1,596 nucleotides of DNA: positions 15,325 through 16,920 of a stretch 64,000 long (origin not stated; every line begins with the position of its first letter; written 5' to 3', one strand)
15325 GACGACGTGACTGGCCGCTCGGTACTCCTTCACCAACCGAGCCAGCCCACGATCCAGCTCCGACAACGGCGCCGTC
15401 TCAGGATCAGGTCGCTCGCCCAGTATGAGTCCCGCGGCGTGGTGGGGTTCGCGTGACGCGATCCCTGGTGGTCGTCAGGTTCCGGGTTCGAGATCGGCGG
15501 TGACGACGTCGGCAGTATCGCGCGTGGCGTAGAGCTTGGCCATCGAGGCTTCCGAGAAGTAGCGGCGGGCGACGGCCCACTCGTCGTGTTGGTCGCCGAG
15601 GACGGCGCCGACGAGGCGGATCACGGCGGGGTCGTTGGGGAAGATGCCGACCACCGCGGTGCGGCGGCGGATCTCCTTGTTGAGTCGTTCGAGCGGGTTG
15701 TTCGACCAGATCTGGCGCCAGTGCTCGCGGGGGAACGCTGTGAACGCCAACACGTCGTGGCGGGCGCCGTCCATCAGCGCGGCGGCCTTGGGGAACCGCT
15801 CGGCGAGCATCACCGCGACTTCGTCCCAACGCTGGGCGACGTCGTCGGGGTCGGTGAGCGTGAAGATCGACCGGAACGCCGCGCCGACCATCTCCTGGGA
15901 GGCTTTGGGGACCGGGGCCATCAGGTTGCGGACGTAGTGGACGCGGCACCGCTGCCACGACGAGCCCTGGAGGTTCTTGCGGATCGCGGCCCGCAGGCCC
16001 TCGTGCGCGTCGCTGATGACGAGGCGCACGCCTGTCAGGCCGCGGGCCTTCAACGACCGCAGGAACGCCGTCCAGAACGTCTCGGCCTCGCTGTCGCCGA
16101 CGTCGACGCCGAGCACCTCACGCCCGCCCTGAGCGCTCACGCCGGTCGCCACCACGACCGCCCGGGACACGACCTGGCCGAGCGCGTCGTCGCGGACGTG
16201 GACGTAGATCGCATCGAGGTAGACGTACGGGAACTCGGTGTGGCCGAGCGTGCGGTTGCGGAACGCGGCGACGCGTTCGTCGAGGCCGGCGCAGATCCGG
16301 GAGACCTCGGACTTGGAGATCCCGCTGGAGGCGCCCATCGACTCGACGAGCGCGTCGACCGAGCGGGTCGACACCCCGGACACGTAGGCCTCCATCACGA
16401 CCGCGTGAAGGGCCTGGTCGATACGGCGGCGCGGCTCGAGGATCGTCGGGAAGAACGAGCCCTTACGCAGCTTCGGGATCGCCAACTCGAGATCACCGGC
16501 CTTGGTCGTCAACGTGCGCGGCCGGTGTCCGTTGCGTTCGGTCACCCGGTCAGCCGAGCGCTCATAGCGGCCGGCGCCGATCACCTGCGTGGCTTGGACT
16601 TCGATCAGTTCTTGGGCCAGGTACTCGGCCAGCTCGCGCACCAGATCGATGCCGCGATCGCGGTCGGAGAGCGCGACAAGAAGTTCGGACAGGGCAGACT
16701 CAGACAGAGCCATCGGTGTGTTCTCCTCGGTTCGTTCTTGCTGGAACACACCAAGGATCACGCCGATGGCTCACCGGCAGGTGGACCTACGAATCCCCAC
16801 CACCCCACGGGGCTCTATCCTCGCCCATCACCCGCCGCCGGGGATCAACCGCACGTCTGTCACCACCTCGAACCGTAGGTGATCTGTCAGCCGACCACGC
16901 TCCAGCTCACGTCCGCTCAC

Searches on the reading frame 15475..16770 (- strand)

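Call 59: search_protein_families(library=pfam, proteins=[window:15475-16770:-], max_evalue=0.0001)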
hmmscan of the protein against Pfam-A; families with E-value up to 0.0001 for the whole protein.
window:15475-16770:- (431 aa): 1 family
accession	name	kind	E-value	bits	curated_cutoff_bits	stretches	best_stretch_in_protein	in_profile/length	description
PF00872.24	Transposase_mut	-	1.2e-139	465.9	21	1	39-399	21-377/379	Transposase, Mutator family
